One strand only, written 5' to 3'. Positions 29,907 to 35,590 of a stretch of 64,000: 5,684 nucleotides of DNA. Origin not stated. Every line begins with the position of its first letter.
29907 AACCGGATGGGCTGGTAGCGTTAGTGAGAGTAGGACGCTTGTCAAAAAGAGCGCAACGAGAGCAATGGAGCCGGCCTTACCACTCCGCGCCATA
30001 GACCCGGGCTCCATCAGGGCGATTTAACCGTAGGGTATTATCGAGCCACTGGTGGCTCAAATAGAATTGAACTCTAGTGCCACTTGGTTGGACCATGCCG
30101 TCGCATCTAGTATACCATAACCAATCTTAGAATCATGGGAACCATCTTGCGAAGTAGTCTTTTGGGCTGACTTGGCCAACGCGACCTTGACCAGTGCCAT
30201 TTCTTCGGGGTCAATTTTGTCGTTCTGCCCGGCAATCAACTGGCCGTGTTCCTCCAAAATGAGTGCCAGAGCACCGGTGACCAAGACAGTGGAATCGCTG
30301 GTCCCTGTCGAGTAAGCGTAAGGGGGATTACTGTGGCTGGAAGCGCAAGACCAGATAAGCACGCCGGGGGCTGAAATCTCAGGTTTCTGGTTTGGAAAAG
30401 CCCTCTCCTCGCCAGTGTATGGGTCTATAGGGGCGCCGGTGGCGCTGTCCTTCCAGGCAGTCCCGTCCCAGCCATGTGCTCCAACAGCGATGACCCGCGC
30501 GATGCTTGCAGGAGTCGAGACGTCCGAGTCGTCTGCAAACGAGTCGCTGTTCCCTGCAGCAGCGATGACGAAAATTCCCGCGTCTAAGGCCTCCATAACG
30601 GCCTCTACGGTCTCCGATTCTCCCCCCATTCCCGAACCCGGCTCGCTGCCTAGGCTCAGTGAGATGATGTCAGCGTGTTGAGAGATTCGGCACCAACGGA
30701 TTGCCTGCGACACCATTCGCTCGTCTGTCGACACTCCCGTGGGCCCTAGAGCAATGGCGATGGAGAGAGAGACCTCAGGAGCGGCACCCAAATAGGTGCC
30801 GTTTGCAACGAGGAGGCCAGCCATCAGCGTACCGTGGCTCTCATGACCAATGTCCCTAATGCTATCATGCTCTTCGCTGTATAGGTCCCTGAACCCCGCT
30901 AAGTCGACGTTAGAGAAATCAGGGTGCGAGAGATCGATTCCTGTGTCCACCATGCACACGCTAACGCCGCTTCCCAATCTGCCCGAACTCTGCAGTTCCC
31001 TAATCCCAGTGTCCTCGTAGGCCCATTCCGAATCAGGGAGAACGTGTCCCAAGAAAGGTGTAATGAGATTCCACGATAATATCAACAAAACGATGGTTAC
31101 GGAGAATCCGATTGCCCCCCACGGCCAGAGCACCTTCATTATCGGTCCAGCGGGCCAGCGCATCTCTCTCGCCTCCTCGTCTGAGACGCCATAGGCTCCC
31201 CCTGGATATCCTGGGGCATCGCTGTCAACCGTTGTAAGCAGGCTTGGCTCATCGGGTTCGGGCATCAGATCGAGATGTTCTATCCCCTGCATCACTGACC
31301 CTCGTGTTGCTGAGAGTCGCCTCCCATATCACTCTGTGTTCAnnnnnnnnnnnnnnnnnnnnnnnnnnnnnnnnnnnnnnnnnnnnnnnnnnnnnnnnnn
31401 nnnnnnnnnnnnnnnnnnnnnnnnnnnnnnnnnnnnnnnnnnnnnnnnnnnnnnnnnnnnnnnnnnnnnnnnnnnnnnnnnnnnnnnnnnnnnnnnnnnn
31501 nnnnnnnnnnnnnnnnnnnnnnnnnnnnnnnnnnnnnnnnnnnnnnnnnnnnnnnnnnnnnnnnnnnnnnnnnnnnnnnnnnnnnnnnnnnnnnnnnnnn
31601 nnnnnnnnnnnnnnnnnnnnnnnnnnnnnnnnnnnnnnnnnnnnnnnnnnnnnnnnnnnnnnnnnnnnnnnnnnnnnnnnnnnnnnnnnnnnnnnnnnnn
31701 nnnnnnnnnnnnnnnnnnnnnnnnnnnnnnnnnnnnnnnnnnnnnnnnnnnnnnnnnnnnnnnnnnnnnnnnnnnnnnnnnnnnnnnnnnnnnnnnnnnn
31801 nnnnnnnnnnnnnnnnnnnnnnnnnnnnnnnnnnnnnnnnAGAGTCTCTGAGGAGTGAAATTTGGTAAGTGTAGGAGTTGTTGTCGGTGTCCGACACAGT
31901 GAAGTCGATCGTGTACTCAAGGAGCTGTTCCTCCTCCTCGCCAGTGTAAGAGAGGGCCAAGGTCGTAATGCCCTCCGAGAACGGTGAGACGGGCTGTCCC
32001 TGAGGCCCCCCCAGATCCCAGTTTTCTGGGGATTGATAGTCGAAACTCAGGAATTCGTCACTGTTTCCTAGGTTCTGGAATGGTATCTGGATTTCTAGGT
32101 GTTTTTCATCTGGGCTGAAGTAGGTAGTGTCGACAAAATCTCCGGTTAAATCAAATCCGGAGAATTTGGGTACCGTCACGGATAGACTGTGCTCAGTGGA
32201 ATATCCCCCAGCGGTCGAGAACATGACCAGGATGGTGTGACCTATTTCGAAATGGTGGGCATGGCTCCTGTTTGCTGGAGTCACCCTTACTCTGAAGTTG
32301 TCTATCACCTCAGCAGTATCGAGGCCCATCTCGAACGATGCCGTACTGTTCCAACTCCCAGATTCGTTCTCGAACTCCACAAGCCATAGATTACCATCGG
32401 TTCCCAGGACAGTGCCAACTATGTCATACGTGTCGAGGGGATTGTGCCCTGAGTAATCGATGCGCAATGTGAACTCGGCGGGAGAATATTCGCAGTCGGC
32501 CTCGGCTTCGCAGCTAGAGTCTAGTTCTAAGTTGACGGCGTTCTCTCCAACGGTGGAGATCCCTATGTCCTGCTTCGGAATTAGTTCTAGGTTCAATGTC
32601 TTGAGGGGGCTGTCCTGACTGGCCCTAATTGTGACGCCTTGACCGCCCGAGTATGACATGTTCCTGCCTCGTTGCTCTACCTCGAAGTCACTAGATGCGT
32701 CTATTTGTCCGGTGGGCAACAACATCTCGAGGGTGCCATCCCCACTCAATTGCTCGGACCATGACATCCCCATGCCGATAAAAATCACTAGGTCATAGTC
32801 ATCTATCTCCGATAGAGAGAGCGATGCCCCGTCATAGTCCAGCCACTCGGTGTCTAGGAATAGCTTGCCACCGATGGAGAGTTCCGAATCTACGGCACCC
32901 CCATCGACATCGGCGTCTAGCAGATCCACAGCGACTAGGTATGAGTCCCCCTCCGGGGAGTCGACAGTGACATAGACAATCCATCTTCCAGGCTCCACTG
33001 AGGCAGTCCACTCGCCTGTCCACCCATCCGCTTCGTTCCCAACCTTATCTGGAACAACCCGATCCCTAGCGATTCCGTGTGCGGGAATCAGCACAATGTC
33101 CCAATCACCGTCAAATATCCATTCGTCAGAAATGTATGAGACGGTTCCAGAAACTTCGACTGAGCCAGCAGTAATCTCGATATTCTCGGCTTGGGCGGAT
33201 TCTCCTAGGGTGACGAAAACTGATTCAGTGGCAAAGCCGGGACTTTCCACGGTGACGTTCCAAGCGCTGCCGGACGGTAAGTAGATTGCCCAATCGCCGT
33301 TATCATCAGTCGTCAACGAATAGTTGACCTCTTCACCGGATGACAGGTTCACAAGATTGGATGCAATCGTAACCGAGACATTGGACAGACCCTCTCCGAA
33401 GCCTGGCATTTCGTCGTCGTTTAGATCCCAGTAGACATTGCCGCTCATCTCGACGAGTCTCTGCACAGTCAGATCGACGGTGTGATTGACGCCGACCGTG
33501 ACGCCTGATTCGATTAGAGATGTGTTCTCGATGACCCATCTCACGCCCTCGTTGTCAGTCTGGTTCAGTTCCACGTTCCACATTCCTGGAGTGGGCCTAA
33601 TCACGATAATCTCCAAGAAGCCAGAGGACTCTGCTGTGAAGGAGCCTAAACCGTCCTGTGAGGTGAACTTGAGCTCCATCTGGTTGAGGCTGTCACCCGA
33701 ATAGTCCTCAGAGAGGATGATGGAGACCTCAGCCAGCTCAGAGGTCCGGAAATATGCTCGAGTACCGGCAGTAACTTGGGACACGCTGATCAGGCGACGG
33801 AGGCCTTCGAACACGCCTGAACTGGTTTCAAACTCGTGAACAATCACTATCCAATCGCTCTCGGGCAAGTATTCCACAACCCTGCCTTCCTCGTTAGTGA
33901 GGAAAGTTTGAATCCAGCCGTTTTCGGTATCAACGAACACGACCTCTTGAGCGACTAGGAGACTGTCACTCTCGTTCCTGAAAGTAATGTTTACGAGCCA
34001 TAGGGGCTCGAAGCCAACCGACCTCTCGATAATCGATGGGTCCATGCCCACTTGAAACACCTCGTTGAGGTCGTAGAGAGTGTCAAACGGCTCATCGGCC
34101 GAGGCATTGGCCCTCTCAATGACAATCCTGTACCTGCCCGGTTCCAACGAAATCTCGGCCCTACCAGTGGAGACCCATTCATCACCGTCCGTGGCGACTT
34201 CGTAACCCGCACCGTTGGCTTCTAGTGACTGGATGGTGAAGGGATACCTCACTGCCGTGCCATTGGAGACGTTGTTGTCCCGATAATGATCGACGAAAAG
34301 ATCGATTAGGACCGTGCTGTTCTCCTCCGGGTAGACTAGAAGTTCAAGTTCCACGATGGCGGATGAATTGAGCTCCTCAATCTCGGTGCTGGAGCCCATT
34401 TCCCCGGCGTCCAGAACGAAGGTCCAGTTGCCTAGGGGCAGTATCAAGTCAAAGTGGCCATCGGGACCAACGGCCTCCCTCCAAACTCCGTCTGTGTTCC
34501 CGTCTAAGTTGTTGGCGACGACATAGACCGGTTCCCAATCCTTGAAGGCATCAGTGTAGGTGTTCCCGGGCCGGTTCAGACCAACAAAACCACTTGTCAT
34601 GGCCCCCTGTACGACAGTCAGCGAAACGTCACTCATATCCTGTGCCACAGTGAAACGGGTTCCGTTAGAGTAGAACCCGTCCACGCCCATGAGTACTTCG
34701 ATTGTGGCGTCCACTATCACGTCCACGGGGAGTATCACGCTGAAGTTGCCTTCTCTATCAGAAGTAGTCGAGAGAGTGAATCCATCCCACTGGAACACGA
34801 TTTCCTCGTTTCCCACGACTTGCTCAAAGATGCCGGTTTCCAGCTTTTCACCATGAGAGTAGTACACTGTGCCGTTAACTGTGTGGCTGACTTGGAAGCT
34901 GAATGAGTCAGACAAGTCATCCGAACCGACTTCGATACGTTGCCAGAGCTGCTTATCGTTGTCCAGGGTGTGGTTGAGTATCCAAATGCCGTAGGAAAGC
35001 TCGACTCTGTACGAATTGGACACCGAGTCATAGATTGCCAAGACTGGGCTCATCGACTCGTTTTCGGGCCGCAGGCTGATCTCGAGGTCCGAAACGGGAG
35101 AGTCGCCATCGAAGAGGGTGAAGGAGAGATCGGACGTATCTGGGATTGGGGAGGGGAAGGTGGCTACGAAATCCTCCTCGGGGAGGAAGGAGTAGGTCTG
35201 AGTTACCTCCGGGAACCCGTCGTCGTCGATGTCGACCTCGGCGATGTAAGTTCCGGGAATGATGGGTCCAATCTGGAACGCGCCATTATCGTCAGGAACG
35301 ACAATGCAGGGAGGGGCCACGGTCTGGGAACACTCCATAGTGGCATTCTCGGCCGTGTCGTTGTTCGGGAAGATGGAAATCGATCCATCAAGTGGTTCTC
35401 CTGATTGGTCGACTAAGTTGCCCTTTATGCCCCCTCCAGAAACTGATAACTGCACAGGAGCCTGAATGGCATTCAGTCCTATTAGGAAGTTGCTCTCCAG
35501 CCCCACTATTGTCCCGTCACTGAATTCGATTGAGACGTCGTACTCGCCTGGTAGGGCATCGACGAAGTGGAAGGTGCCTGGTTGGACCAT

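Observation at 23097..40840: Tight co-directional four-gene cluster: AglB fusion, membrane subtilase, beta-helix glycoprotein and wHTH-STAND-TPR ATPase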

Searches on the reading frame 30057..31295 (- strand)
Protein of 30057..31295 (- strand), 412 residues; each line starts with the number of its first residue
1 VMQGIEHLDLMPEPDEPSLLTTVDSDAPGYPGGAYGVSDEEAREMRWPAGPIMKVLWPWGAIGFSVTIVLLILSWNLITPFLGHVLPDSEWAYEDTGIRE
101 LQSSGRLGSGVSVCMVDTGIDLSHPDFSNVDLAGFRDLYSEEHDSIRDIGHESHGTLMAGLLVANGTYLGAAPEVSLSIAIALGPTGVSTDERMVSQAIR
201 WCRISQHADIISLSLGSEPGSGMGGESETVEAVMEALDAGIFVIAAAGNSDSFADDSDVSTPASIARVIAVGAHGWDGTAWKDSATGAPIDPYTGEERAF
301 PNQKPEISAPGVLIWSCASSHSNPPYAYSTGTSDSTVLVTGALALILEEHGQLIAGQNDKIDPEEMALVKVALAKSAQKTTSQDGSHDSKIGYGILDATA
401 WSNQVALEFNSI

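Call 3: search_protein_families(library=pfam, proteins=[window:30057-31295:-], max_evalue=0.01)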
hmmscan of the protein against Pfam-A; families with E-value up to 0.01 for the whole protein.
window:30057-31295:- (412 aa): 1 family
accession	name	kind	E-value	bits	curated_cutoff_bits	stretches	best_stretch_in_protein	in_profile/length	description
PF00082.27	Peptidase_S8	-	1.4e-38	133.3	21.8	1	108-394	1-288/288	Subtilase family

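Call 8: find_related_loci(query=window:30057-31295:-, collection=genome_contigs, flank=10000)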
Query window:30057-31295:- (412 aa) in genome_contigs; peptide patterns used: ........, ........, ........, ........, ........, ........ (x = any residue, [..] = any of these).
138 stretches matched a pattern; 32 encode a relative of the query (tblastn E <= 1e-3); 32 distinct loci.
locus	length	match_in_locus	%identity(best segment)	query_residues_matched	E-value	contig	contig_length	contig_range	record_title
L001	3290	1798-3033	93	1-412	0e+0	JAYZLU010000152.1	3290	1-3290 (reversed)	MAG: Thermoplasmatota archaeon isolate XB_MAG313 DB_MAG313_0157, whole genome shotgun sequence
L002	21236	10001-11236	83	1-412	0e+0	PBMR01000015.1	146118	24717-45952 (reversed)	MAG: Methanobacteriota archaeon isolate SP208 MHASMcontig_602111, whole genome shotgun sequence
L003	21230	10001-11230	75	2-411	0e+0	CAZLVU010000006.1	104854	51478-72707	MAG TPA_asm: uncultured Candidatus Poseidoniales archaeon isolate SRP260945_co1_377 genome assembly, contig: NODE_144_le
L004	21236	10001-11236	92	1-412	0e+0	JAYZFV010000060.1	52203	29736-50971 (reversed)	MAG: Thermoplasmatota archaeon isolate XB_MAG174 DB_MAG174_0060, whole genome shotgun sequence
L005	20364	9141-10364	71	2-409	0e+0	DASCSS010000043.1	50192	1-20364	MAG TPA_asm: Candidatus Thalassarchaeaceae archaeon isolate Ts_MAG_34 c_000000778838, whole genome shotgun sequence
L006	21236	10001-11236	83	1-412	0e+0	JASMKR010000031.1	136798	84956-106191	MAG: Candidatus Thalassarchaeaceae archaeon isolate Arabian9_MAG_20 c_000000898755, whole genome shotgun sequence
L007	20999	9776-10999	72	2-409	0e+0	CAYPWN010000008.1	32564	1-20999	MAG TPA_asm: uncultured Candidatus Poseidoniales archaeon isolate ERP001736_co1_401 genome assembly, contig: NODE_488_le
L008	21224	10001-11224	70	2-409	0e+0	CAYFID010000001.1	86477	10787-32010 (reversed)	MAG TPA_asm: uncultured Candidatus Poseidoniales archaeon isolate ERP001736_co1_142 genome assembly, contig: NODE_76_len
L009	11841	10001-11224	68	2-409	0e+0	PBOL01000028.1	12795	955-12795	MAG: Methanobacteriota archaeon isolate RS392 11823, whole genome shotgun sequence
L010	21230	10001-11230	66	2-411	0e+0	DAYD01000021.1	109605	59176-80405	MAG TPA_asm: Euryarchaeota archaeon UBA462 UBA462_contig_1385, whole genome shotgun sequence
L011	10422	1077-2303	64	2-410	7e-173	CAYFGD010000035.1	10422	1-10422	MAG TPA_asm: uncultured Candidatus Poseidoniales archaeon isolate ERP001736_co1_127 genome assembly, contig: NODE_3671_l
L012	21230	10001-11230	65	1-410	6e-172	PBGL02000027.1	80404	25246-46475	MAG: Methanobacteriota archaeon isolate SP3063 11690, whole genome shotgun sequence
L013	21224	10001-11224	62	2-411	2e-170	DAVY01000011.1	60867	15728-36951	MAG TPA_asm: Euryarchaeota archaeon UBA130 UBA130_contig_9546, whole genome shotgun sequence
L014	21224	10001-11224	62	2-411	6e-170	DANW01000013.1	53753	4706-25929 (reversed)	MAG TPA_asm: Euryarchaeota archaeon UBA28 UBA28_contig_1989, whole genome shotgun sequence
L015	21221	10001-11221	61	2-410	1e-166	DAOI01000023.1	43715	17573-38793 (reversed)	MAG TPA_asm: Euryarchaeota archaeon UBA463 UBA463_contig_3097, whole genome shotgun sequence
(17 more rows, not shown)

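Call 29: search_protein_families(library=ncbifam, proteins=[window:30057-31295:-], max_evalue=0.01)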
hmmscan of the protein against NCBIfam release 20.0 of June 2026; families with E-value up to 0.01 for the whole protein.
window:30057-31295:- (412 aa): 8 families
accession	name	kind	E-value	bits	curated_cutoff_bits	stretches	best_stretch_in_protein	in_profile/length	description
TIGR03921.1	T7SS_mycosin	equivalog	9.2e-27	94.1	278.75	1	108-400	12-283/353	type VII secretion-associated serine protease mycosin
NF040809.1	germ_prot_CspBA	exception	2.9e-09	35.1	1250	1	265-400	974-1093/1099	bifunctional germination protease/germinant receptor pseudoprotease CspBA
TIGR03895.1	protease_PatA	subfamily_domain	5.2e-09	35.4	421.05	1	168-397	17-220/606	PatA/PatG family cyanobactin maturation protease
NF049966.1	QH_SP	equivalog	3.3e-08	33.2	165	1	113-272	2-141/219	subtilisin-like serine protease QhpE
NF040808.2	CspC_non_triad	exception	5.3e-07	28.5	675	1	302-350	456-501/556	bile acid germinant receptor pseudoprotease CspC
NF040553.1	SGO_0316_fam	subfamily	3.6e-06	24.9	1400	1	139-250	345-464/1486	SGO_0316/SGO_0317 family LPXTG-anchored serine peptidase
NF033595.1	denti_PrtP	equivalog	6.2e-06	25.1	300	1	202-395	333-495/606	dentilisin complex serine proteinase subunit PrtP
NF051851.1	AtpSerPepEprS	equivalog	0.00067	17.8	1700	0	307-397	281-358/988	autotransporter serine peptidase EprS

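Call 30: search_solved_structures(query=window:30057-31295:-, max_evalue=1e-10)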
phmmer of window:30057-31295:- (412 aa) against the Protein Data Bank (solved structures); distinct sequences matched with E-value up to 1e-10: 59.
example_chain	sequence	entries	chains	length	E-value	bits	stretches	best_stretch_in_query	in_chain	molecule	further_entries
7y6m_C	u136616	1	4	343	6.5e-22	81.2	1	95-366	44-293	Intracellular serine protease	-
1s01_A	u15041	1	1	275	1.8e-19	73.1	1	100-351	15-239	Subtilisin BPN'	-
1sbi_A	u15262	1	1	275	1.9e-19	73.1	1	100-351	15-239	SUBTILISIN 8397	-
1aqn_A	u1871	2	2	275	2e-19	73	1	101-351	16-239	SUBTILISIN 8324 | SUBTILISIN BPN'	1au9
1sbh_A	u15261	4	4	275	2.1e-19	73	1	100-351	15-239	SUBTILISIN 8397+1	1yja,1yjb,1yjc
1a2q_A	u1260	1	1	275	2.6e-19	72.7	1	100-351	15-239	SUBTILISIN BPN'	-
1ak9_A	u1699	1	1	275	3.2e-19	72.4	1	100-351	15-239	SUBTILISIN 8321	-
7am4_A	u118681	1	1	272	3.5e-19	72.2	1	100-351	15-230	Subtilisin BPN'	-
7am3_A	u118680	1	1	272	4.9e-19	71.7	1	100-351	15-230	Subtilisin BPN'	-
1sbn_E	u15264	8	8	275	7.2e-19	71.2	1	100-351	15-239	SUBTILISIN NOVO BPN' | SUBTILISIN BPN'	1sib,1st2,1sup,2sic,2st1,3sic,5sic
7am5_A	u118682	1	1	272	7.3e-19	71.2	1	100-351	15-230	Subtilisin BPN'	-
1lw6_E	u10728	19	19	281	8.1e-19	71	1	100-351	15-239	SUBTILISIN BPN' | Subtilisin BPN' precursor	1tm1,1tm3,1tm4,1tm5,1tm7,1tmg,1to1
1s02_A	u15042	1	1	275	8.2e-19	71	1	100-351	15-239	SUBTILISIN BPN'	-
2sni_E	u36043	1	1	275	8.5e-19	70.9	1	100-351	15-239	SUBTILISIN NOVO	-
7am6_A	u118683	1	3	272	1.4e-18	70.2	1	101-351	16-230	Subtilisin BPN'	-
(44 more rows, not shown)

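Call 56: search_protein_families(library=padloc, proteins=[window:30057-31292:-], max_evalue=0.001)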
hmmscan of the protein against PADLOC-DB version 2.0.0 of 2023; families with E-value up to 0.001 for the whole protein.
window:30057-31292:- (411 aa): 1 family
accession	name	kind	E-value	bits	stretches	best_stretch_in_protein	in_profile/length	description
PDLC03014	subtilase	-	5.2e-19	67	1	101-367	165-371/391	-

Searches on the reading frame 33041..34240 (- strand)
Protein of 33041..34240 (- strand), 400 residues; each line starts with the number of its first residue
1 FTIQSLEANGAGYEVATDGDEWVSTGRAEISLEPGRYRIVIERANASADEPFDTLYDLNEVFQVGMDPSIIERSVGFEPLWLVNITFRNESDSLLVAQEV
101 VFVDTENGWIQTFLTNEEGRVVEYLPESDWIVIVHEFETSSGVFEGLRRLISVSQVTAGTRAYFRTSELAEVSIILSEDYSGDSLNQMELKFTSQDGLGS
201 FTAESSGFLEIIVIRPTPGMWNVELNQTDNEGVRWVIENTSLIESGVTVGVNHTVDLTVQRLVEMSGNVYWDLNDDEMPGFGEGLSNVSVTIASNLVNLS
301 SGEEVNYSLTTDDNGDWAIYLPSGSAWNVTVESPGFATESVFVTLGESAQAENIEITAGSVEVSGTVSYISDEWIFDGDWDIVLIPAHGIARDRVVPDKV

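Call 51: search_protein_families(library=pfam, proteins=[window:33041-34240:-], max_evalue=0.5)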
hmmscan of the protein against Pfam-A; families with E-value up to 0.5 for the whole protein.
window:33041-34240:- (400 aa): 2 families
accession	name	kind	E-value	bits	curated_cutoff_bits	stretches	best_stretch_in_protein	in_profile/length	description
PF13620.12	CarboxypepD_reg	-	7.8e-09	36.2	32.3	1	282-351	11-77/82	Carboxypeptidase regulatory-like domain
PF13715.12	CarbopepD_reg_2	-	0.044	14.3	32.2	1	307-357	26-77/88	CarboxypepD_reg-like domain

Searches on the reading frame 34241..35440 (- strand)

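Call 51: search_protein_families(library=pfam, proteins=[window:34241-35440:-], max_evalue=0.5)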
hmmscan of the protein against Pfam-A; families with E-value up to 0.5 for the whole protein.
window:34241-35440:- (400 aa): 2 families
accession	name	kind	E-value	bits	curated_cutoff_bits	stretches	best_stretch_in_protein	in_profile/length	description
PF13620.12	CarboxypepD_reg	-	2e-05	25.3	32.3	0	215-239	20-47/82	Carboxypeptidase regulatory-like domain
PF00775.27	Dioxygenase_C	-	0.045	13.6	27.3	1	5-67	32-98/182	Dioxygenase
